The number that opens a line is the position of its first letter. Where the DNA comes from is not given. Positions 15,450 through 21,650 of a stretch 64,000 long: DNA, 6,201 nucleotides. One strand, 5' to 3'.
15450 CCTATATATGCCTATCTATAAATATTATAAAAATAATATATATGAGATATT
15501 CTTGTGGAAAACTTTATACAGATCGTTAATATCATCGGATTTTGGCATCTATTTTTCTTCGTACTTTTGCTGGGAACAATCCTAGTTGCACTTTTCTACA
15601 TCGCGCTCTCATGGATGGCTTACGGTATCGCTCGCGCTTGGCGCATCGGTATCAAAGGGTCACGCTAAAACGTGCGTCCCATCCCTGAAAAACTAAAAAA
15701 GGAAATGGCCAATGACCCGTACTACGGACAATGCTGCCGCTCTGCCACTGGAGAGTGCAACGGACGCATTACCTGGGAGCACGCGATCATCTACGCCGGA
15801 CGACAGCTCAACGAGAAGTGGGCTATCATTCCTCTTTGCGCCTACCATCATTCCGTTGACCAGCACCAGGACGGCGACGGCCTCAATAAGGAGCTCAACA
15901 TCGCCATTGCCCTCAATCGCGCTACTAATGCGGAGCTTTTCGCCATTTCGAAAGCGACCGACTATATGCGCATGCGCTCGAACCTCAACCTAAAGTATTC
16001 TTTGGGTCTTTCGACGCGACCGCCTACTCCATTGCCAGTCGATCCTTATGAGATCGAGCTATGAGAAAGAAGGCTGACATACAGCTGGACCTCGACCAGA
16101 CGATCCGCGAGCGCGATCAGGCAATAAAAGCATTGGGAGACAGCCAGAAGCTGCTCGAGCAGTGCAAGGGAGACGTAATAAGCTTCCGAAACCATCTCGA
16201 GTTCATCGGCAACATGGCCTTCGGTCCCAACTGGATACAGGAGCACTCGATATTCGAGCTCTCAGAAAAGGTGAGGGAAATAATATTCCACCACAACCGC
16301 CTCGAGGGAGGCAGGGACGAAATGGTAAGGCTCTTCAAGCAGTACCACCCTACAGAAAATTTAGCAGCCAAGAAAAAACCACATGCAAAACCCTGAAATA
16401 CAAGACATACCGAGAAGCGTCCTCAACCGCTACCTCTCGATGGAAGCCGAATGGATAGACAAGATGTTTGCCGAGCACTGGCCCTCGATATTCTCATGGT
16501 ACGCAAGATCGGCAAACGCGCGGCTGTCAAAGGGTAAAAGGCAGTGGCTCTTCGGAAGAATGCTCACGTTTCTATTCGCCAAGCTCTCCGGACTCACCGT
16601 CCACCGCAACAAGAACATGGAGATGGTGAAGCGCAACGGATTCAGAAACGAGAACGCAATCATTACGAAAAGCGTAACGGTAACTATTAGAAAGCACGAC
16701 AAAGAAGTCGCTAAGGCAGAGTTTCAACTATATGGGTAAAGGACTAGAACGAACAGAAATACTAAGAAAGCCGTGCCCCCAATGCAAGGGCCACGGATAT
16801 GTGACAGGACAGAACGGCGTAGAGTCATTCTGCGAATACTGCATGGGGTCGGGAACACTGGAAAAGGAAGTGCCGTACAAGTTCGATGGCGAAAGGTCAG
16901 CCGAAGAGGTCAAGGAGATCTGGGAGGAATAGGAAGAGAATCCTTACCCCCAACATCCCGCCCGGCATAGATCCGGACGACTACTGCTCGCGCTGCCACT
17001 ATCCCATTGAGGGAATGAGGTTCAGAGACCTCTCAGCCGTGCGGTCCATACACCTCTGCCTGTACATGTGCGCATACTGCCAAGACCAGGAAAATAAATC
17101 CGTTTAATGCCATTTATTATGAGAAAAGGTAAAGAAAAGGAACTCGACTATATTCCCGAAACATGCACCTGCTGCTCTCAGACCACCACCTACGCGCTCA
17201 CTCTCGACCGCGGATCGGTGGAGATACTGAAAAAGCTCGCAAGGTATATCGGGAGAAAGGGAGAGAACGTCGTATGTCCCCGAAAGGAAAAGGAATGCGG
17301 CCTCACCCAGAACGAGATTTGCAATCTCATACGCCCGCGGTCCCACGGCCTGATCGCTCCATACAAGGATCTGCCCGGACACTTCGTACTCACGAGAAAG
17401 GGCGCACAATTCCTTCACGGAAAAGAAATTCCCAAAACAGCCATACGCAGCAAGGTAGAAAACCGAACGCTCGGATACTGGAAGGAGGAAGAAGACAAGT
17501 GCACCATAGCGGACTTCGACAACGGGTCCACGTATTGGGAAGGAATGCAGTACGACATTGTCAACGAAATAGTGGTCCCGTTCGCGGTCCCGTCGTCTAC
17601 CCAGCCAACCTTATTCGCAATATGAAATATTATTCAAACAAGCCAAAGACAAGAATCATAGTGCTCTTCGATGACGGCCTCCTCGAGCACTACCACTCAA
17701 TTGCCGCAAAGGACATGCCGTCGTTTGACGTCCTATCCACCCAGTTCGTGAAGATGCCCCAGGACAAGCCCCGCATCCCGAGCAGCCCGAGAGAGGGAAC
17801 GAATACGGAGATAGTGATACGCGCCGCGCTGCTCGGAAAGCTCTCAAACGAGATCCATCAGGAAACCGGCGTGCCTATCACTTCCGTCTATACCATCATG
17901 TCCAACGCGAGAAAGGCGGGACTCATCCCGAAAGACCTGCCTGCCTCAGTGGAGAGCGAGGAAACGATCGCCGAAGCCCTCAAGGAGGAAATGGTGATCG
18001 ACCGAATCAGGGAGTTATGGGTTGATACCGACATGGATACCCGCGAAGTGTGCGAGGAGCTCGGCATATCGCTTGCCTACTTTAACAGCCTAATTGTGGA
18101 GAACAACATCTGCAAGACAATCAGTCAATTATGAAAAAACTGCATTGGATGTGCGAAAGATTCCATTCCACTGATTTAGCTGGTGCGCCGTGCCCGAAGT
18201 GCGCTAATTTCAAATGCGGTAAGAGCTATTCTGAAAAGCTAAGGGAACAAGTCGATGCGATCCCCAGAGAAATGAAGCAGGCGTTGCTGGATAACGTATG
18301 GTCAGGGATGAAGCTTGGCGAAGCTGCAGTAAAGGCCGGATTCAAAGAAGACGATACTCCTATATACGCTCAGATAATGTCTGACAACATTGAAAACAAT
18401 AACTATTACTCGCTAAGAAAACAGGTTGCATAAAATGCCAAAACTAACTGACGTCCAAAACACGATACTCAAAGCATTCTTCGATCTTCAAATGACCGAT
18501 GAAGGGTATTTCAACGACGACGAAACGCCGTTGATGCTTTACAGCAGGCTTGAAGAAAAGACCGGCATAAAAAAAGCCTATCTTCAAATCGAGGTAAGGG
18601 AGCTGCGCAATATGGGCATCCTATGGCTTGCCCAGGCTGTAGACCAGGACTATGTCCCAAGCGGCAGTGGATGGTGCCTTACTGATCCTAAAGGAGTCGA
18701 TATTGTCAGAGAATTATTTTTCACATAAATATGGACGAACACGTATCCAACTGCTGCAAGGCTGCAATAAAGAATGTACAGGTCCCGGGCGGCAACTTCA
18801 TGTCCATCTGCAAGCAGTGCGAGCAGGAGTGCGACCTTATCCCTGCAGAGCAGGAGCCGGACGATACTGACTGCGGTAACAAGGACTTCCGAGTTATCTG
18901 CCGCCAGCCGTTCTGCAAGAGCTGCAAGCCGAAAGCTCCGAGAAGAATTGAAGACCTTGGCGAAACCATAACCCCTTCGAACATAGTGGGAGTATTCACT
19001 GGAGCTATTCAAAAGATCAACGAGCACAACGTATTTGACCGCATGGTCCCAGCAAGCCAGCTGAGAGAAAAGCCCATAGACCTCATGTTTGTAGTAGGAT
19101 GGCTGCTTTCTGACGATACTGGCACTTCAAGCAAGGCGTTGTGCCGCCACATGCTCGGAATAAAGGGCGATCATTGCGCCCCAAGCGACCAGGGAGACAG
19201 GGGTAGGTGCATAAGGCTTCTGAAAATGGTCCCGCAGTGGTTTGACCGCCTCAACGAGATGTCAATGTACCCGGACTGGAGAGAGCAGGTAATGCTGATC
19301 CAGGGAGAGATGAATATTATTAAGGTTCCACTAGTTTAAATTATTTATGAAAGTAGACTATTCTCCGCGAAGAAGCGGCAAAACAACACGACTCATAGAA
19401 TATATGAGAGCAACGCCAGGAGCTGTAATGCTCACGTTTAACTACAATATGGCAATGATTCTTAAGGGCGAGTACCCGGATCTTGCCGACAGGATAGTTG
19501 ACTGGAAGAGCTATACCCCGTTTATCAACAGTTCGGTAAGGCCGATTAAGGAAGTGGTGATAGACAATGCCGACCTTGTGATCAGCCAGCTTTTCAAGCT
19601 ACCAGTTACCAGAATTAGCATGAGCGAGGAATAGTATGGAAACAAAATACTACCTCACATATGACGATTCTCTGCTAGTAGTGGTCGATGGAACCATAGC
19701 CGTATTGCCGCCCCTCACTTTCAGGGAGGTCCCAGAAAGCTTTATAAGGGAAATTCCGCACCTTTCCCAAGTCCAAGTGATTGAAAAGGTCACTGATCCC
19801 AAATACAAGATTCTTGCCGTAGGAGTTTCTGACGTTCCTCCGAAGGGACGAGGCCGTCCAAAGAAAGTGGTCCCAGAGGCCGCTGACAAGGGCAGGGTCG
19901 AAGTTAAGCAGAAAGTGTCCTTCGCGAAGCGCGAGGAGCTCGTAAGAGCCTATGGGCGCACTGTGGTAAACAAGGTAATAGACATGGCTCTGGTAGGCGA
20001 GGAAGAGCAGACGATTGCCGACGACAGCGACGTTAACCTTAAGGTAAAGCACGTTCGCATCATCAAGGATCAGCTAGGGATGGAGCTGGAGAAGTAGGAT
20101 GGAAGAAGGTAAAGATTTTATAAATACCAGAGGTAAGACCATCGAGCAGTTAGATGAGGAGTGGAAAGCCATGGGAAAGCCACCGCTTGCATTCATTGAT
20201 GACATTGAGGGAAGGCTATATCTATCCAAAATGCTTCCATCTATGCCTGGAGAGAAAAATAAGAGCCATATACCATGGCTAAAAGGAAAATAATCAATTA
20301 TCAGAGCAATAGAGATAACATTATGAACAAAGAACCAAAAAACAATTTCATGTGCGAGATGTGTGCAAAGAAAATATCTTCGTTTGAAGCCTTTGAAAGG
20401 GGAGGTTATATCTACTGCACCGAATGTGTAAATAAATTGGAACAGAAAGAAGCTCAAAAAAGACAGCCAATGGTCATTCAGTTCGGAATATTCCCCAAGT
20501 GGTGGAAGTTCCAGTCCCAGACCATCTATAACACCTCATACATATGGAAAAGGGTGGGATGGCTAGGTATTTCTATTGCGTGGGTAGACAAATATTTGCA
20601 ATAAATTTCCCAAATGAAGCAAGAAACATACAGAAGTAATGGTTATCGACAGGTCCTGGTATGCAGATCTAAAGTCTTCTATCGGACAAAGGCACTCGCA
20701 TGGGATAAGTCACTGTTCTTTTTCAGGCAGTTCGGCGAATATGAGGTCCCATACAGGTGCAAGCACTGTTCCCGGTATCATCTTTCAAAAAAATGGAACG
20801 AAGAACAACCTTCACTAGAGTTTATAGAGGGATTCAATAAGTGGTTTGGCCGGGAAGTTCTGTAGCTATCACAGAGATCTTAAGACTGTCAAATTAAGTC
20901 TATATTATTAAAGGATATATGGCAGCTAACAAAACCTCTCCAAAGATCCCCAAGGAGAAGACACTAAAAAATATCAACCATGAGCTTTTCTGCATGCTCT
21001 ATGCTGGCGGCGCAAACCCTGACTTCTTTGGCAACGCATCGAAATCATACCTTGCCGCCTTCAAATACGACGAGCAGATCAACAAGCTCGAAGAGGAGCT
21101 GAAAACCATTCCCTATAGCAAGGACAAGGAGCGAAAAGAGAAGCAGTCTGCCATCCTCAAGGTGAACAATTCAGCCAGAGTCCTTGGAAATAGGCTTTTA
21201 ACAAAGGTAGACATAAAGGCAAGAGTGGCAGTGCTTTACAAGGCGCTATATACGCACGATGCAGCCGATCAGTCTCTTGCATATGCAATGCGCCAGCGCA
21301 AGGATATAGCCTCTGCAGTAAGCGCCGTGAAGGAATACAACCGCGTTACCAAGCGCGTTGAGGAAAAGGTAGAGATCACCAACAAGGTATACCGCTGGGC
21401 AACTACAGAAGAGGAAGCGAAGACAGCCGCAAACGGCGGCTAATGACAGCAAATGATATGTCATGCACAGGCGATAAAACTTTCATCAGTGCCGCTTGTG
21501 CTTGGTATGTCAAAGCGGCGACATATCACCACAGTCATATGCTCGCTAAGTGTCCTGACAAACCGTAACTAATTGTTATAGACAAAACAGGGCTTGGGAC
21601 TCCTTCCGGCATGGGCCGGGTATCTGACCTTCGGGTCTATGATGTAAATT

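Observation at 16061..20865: Early region packed with about 15 tiny zinc-ribbon, DnaJ-type-finger, AT-hook and HTH proteins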

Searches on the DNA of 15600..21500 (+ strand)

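Call 10: search_dna_similar(query=window:15600-21500:+, collection=phages, mode=distant, max_rows=15)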
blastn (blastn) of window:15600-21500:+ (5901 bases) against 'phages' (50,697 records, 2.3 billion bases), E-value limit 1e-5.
No match.
